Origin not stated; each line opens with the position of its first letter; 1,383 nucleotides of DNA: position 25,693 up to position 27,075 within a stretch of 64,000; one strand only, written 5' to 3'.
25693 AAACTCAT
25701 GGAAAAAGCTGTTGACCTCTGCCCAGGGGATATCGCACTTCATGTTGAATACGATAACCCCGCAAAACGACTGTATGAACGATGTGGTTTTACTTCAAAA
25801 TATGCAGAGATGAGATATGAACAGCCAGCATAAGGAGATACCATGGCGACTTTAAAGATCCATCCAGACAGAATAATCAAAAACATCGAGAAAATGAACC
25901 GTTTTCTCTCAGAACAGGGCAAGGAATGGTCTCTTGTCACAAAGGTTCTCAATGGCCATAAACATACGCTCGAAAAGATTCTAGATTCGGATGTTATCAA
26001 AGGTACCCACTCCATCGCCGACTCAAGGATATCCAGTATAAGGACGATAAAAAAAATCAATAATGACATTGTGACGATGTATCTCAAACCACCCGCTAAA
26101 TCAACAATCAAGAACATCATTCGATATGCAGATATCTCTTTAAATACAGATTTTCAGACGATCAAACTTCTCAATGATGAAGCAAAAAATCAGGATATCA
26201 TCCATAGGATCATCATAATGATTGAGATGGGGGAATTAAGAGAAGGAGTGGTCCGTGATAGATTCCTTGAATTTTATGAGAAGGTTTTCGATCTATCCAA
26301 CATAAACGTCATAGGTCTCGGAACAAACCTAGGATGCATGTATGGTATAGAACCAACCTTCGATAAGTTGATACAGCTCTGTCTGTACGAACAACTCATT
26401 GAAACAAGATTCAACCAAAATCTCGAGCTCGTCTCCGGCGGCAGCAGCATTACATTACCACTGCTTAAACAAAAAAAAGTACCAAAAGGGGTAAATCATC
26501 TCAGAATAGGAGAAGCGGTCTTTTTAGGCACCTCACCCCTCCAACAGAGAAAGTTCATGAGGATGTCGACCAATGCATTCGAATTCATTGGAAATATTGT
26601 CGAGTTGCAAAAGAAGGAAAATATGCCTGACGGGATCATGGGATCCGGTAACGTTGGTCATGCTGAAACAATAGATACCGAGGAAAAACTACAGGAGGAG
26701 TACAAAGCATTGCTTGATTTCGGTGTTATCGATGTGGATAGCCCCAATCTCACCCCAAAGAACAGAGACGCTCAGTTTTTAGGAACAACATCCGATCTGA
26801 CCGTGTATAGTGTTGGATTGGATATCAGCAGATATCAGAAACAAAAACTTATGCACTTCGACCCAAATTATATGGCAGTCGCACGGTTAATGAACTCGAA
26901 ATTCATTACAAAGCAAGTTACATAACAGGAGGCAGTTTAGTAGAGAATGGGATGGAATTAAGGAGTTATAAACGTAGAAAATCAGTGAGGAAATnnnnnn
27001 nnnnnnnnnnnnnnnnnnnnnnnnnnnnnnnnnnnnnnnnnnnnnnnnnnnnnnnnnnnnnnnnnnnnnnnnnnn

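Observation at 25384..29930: Racemase-like / M20 aminoacylase / alanine racemase operon bracketed by two GNAT acetyltransferases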

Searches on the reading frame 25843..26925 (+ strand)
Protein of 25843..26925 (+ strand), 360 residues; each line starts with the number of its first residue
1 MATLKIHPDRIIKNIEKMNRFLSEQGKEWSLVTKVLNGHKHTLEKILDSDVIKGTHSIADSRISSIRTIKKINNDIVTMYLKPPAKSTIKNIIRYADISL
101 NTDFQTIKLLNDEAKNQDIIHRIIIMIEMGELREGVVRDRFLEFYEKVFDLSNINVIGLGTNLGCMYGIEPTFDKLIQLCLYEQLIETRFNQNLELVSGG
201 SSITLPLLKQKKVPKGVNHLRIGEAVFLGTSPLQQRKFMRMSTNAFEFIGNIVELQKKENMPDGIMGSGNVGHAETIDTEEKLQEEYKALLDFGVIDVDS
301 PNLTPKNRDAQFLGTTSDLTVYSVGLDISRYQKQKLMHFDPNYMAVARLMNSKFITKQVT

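Call 3: search_protein_families(library=pfam, proteins=[window:25843-26925:+])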
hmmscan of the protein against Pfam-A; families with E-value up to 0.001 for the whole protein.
window:25843-26925:+ (360 aa): 1 family
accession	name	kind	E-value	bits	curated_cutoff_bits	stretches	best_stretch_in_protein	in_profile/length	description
PF01168.26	Ala_racemase_N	-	1.4e-12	48.3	24.1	1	6-228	1-217/220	Alanine racemase, N-terminal domain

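Call 4: search_protein_families(library=ncbifam, proteins=[window:25843-26925:+])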
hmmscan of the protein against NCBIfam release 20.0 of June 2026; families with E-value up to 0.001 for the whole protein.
window:25843-26925:+ (360 aa): 1 family
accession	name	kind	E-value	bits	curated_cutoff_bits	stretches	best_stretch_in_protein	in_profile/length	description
NF040742.1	racem_Orr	exception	4.8e-74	249.5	480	1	3-358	3-350/351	ornithine racemase Orr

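Call 7: find_homologous_proteins(query=window:25843-26925:+)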
Query window:25843-26925:+ (360 aa): 3260 proteins with E <= 0.001 among 5626 candidates; the best 120 are listed.
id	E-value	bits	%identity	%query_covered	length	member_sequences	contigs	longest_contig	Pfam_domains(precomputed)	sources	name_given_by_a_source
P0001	6.2e-234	793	100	100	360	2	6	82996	PF01168.27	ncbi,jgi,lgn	jgi:ornithine racemase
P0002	2.7e-206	702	87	100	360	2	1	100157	PF01168.27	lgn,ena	-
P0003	1.7e-190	650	80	100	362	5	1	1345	PF01168.27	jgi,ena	-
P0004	2.4e-164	565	69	100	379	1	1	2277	PF01168.27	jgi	jgi:predicted amino acid racemase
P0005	2.3e-161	555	69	100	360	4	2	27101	PF01168.27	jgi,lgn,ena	-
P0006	6.1e-161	553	71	96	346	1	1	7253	PF01168.27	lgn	-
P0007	8.0e-161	553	68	100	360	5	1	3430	PF01168.27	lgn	-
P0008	5.3e-160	550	69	100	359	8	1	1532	PF01168.27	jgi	-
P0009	1.4e-159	549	67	100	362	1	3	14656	PF01168.27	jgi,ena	jgi:ornithine racemase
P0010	2.1e-159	548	68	100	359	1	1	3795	PF01168.27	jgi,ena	-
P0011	9.4e-158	543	71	95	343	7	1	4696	PF01168.27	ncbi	-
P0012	1.6e-157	542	67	100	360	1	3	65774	PF01168.27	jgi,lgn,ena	jgi:ornithine racemase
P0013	1.9e-157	542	68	100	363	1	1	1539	PF01168.27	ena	-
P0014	2.2e-157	542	67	100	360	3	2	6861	PF01168.27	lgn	-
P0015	2.7e-157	541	68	100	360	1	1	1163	PF01168.27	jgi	jgi:predicted amino acid racemase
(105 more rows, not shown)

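Call 8: search_solved_structures(query=window:25843-26925:+, max_evalue=0.001, show_alignments=2)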
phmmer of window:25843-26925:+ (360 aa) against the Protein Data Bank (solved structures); distinct sequences matched with E-value up to 0.001: 0.

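Call 9: find_encoding_contigs(protein=P0001, flank=10000, max_places=4)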
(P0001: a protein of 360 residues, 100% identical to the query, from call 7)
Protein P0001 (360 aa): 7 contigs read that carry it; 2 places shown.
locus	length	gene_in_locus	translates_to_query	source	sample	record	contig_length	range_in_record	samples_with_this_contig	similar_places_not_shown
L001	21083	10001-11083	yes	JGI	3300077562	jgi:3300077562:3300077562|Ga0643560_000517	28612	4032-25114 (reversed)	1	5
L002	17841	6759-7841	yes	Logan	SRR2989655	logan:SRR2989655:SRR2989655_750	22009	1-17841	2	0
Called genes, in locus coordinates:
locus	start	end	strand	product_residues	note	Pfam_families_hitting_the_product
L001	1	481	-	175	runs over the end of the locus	PF02943:FeThRed_B, PF23458:DUF7130 (weak), PF21349:RUBY_RBDX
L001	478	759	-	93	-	PF00462:Glutaredoxin, PF13417:GST_N_3 (faint)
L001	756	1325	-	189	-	PF14512:TM1586_NiRdase (faint), PF00881:Nitroreductase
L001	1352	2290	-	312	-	PF01458:SUFBD_core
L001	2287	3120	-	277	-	PF02463:SMC_N, PF00005:ABC_tran, PF13304:AAA_21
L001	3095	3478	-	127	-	PF06397:Desulfoferrod_N, PF01880:Desulfoferrodox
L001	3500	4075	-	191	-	PF00210:Ferritin (weak), PF02915:Rubrerythrin, PF21349:RUBY_RBDX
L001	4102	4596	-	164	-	PF02915:Rubrerythrin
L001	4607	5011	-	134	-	PF00989:PAS (weak), PF13596:PAS_10, PF08448:PAS_4, PF13426:PAS_9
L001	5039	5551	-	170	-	PF00210:Ferritin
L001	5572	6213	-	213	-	PF00578:AhpC-TSA, PF08534:Redoxin, PF10417:1-cysPrx_C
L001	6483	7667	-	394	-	PF00753:Lactamase_B, PF19583:ODP, PF00258:Flavodoxin_1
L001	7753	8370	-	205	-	PF01613:Flavin_Reduct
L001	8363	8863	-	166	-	PF01475:FUR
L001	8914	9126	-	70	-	PF12838:Fer4_7 (weak), PF13183:Fer4_8 (faint), PF13534:Fer4_17 (faint), PF14697:Fer4_21 (faint), PF00037:Fer4 (weak), PF12837:Fer4_6 (weak), PF13237:Fer4_10, PF13187:Fer4_9, +4 more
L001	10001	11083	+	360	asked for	PF01168:Ala_racemase_N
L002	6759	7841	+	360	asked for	PF01168:Ala_racemase_N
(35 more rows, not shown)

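Call 10: find_encoding_contigs(protein=P0002, flank=10000, max_places=3)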
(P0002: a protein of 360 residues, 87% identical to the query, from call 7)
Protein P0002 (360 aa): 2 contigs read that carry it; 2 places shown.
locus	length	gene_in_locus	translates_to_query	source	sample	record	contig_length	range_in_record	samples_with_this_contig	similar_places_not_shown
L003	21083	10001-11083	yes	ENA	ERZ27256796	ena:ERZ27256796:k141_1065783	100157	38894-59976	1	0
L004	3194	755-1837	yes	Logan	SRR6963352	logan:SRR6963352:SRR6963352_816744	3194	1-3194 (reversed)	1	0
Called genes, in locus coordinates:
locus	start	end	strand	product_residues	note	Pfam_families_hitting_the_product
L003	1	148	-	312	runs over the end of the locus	PF01458:SUFBD_core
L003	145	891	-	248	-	PF02463:SMC_N, PF00005:ABC_tran, PF13304:AAA_21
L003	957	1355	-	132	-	PF06397:Desulfoferrod_N, PF01880:Desulfoferrodox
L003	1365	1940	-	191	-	PF00210:Ferritin (weak), PF02915:Rubrerythrin, PF23458:DUF7130 (faint), PF21349:RUBY_RBDX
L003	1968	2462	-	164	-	PF02915:Rubrerythrin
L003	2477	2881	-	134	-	PF00989:PAS (weak), PF13596:PAS_10, PF08448:PAS_4, PF13426:PAS_9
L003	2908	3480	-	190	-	PF00210:Ferritin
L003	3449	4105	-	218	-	PF00578:AhpC-TSA, PF08534:Redoxin, PF10417:1-cysPrx_C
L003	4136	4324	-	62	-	-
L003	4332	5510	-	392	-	PF00753:Lactamase_B (weak), PF19583:ODP, PF00258:Flavodoxin_1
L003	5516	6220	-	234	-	PF01613:Flavin_Reduct, PF00301:Rubredoxin, PF21349:RUBY_RBDX (faint)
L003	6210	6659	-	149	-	PF01475:FUR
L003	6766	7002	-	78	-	PF12838:Fer4_7 (weak), PF13187:Fer4_9, PF12797:Fer4_2 (weak), PF12837:Fer4_6 (weak), PF13237:Fer4_10, PF00037:Fer4 (weak), PF14697:Fer4_21 (weak), PF00037:Fer4 (weak), +2 more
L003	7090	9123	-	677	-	PF17159:MASE3, PF00989:PAS, PF13188:PAS_8 (weak), PF13426:PAS_9, PF00512:HisKA, PF02518:HATPase_c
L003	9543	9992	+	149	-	PF00583:Acetyltransf_1, PF13673:Acetyltransf_10, PF13508:Acetyltransf_7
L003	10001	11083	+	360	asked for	PF01168:Ala_racemase_N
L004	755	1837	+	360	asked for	PF01168:Ala_racemase_N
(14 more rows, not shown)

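Call 12: find_related_loci(query=A1, collection=genome_contigs, flank=10000)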
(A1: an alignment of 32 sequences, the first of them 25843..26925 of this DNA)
Query A1 (360 aa) in genome_contigs; peptide patterns used: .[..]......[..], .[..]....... (x = any residue, [..] = any of these).
600 stretches matched a pattern (row limit reached: there are more); 581 encode a relative of the query (tblastn E <= 1e-3); the best 80 are kept; 80 distinct loci.
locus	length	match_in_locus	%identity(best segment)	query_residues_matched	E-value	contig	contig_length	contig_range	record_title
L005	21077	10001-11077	81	1-359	0e+0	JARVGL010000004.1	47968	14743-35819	MAG: Thermoplasmatota archaeon isolate M17C-73-05 NODE_4_length_47968_cov_3.592032, whole genome shotgun sequence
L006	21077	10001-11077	67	1-359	7e-165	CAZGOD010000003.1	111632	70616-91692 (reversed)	MAG TPA_asm: uncultured Thermoplasmatales archaeon isolate SRP214966_co4_455 genome assembly, contig: NODE_41_length_111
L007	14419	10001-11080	67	1-359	3e-162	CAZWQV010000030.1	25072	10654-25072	MAG TPA_asm: uncultured Thermoplasmatales archaeon isolate binchicken_co129_722 genome assembly, contig: NODE_5393_lengt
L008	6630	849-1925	64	1-359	2e-161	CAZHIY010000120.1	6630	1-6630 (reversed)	MAG TPA_asm: uncultured Thermoplasmatales archaeon isolate binchicken_co129_679 genome assembly, contig: NODE_39509_leng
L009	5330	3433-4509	64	1-359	1e-162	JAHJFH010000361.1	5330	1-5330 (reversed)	MAG: Thermoplasmatota archaeon isolate Modern_marine_glass_biofilm.mb.18 Modern_marine_glas.mb.18_k141_1166586, whole ge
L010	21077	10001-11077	59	1-359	6e-147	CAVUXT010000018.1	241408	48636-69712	MAG: uncultured Bacteroidetes bacterium isolate MFD06435.bin.2.160 genome assembly, contig: contig_129633, whole genome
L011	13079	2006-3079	61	1-359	9e-147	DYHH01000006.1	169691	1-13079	MAG TPA_asm: Melioribacter roseus isolate BE2012_2_34_37 Afr_mines_BE2012_42_length_169691_cov_16_096029, whole genome s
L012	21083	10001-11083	58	1-360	1e-145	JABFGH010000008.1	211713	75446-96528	MAG: Ignavibacteriae bacterium isolate IGN16 c_000000000008, whole genome shotgun sequence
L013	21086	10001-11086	57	1-359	6e-145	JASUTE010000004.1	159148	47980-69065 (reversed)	MAG: Candidatus Cloacimonadota bacterium isolate DJKA99_ANT-F21_bin.36 scaffold_13, whole genome shotgun sequence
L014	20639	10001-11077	59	1-359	1e-144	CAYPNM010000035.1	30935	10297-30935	MAG TPA_asm: uncultured Ignavibacteriaceae bacterium isolate binchicken_co150_475 genome assembly, contig: NODE_3077_len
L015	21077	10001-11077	58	1-359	4e-144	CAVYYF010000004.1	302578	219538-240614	MAG: uncultured Bacteroidetes bacterium isolate MFD05684.bin.1.9 genome assembly, contig: contig_31374, whole genome sho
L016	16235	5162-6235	61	1-359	8e-143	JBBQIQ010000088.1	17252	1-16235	MAG: Bacteroidales bacterium isolate Co_metawrap_801 Cmw_801_k141_27783645_length_17252_cov_116.9872, whole genome shotg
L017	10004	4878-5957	58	1-359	1e-142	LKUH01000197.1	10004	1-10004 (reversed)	MAG: Candidatus Cloacimonas sp. SDB scaffold-1647, whole genome shotgun sequence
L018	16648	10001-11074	58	1-358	2e-142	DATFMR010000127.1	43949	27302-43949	MAG TPA_asm: Ignavibacteriaceae bacterium isolate SMAG_U9230 k141_263475, whole genome shotgun sequence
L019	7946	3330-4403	60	1-359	1e-142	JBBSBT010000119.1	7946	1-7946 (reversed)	MAG: Bacteroidales bacterium isolate La6_metabat2.179 La6_metabat2.179_K_674308_L_7946_cov_72.3230, whole genome shotgun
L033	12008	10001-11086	56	1-359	1e-137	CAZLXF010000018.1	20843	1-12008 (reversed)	MAG TPA_asm: uncultured Rikenellaceae bacterium isolate binchicken_co42_501 genome assembly, contig: NODE_3204_length_20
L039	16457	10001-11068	54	1-358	5e-136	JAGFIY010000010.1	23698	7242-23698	MAG: Melioribacteraceae bacterium isolate mag.9 k127_486184, whole genome shotgun sequence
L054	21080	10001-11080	53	1-355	1e-133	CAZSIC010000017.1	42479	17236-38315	MAG TPA_asm: uncultured Bacteroidales bacterium isolate SRP141376_co4_236 genome assembly, contig: NODE_1606_length_4247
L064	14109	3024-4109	56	1-360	7e-133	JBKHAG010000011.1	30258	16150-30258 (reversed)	MAG: Candidatus Woesearchaeota archaeon isolate D1M01_129 NODE_1895_length_30258_cov_9.439327, whole genome shotgun sequ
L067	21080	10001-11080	55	1-359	7e-134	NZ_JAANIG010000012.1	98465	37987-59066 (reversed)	Perlabentimonas gracilis strain M08_MB NODE_12_length_98465_cov_20.233800, whole genome shotgun sequence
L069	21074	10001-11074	53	1-359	6e-132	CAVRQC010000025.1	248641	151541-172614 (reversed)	MAG: uncultured Ignavibacteriales bacterium isolate MFD02923.bin.1.144 genome assembly, contig: contig_9152, whole genom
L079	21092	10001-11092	53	1-360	3e-130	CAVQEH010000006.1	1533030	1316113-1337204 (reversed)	MAG: uncultured Ignavibacteria bacterium isolate MFD02416.bin.1.320 genome assembly, contig: contig_48018, whole genome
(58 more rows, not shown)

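Call 16: search_protein_families(library=pfam, proteins=[L069:11094-12551:+, L039:3966-5885:-, L079:14965-16500:+, L067:7190-8539:+, L033:7209-9320:+, L054:7927-9300:+])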
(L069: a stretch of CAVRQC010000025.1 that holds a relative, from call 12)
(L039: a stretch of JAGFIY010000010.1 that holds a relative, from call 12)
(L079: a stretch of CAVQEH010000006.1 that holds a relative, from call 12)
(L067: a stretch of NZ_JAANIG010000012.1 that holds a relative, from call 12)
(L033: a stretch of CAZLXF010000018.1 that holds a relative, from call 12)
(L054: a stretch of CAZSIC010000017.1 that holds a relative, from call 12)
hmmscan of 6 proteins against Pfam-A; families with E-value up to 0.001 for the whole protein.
L069:11094-12551:+ (485 aa): 1 family
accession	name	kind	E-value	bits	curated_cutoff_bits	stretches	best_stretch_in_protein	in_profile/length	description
PF00474.23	SSF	-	1.6e-51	175.9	22.8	1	33-434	1-406/406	Sodium:solute symporter family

L039:3966-5885:- (639 aa): 8 families
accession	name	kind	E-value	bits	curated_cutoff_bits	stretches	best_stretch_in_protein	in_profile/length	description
PF07228.17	SpoIIE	-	1.5e-30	107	25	1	442-632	2-191/192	Stage II sporulation protein E (SpoIIE)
PF13424.12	TPR_12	-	2.6e-20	72.8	30.1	2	170-236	8-75/77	Tetratricopeptide repeat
PF00515.34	TPR_1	-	5.1e-09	36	27.8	1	208-236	3-31/34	Tetratricopeptide repeat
PF07719.23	TPR_2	-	1.2e-08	34.9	27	1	208-237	3-32/34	Tetratricopeptide repeat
PF13374.12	TPR_10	-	1.4e-06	28.5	27.5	0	207-237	3-33/42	Tetratricopeptide repeat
PF13181.12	TPR_8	-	2.5e-06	27.6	25.7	1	208-236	3-31/34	Tetratricopeptide repeat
PF17874.7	TPR_MalT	-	9e-06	25.6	45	0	135-305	11-181/336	MalT-like TPR region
PF13428.12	TPR_14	-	0.00041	21.2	23.5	0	253-279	8-34/44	Tetratricopeptide repeat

L079:14965-16500:+ (511 aa): 4 families
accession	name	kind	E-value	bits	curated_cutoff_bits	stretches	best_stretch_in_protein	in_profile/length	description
PF14870.12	PSII_BNR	-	2.2e-23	83.4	27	2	66-148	9-95/303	Photosynthesis system II assembly factor YCF48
PF18962.6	Por_Secre_tail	-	2.5e-08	34.5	27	1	433-508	2-74/75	Secretion system C-terminal sorting domain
PF15902.12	Sortilin-Vps10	-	3.5e-08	33.1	33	1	55-117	2-67/446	Sortilin, neurotensin receptor 3,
PF02012.26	BNR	-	0.00022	21.2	27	0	138-148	1-11/12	BNR/Asp-box repeat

L067:7190-8539:+ (449 aa): 3 families
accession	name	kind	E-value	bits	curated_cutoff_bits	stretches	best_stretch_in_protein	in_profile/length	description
PF00270.35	DEAD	-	4.7e-47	160.3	26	1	25-191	1-166/167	DEAD/DEAH box helicase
PF00271.37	Helicase_C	-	3.5e-31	108.2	23.5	1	231-338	6-110/110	Helicase conserved C-terminal domain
PF04851.21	ResIII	-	2.6e-08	34.4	22.5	1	40-185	25-162/164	Type III restriction enzyme, res subunit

L033:7209-9320:+ (703 aa): 2 families
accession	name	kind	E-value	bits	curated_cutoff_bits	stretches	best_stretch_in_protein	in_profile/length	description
PF01432.26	Peptidase_M3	-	5.1e-134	448.5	27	1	252-700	1-456/457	Peptidase family M3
PF19310.4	TOP_N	-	0.00016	21.9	27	1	71-179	15-123/123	Neurolysin/Thimet oligopeptidase, N-terminal domain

L054:7927-9300:+ (457 aa): 3 families
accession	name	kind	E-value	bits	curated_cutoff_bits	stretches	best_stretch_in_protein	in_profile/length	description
PF08245.18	Mur_ligase_M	-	5.7e-17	62.8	24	1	108-283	1-199/200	Mur ligase middle domain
PF01225.30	Mur_ligase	-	7.4e-12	45.9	21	1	3-100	2-91/95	Mur ligase family, catalytic domain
PF02875.26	Mur_ligase_C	-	2.5e-08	35.3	28.4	1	307-435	2-126/127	Mur ligase, glutamate ligase domain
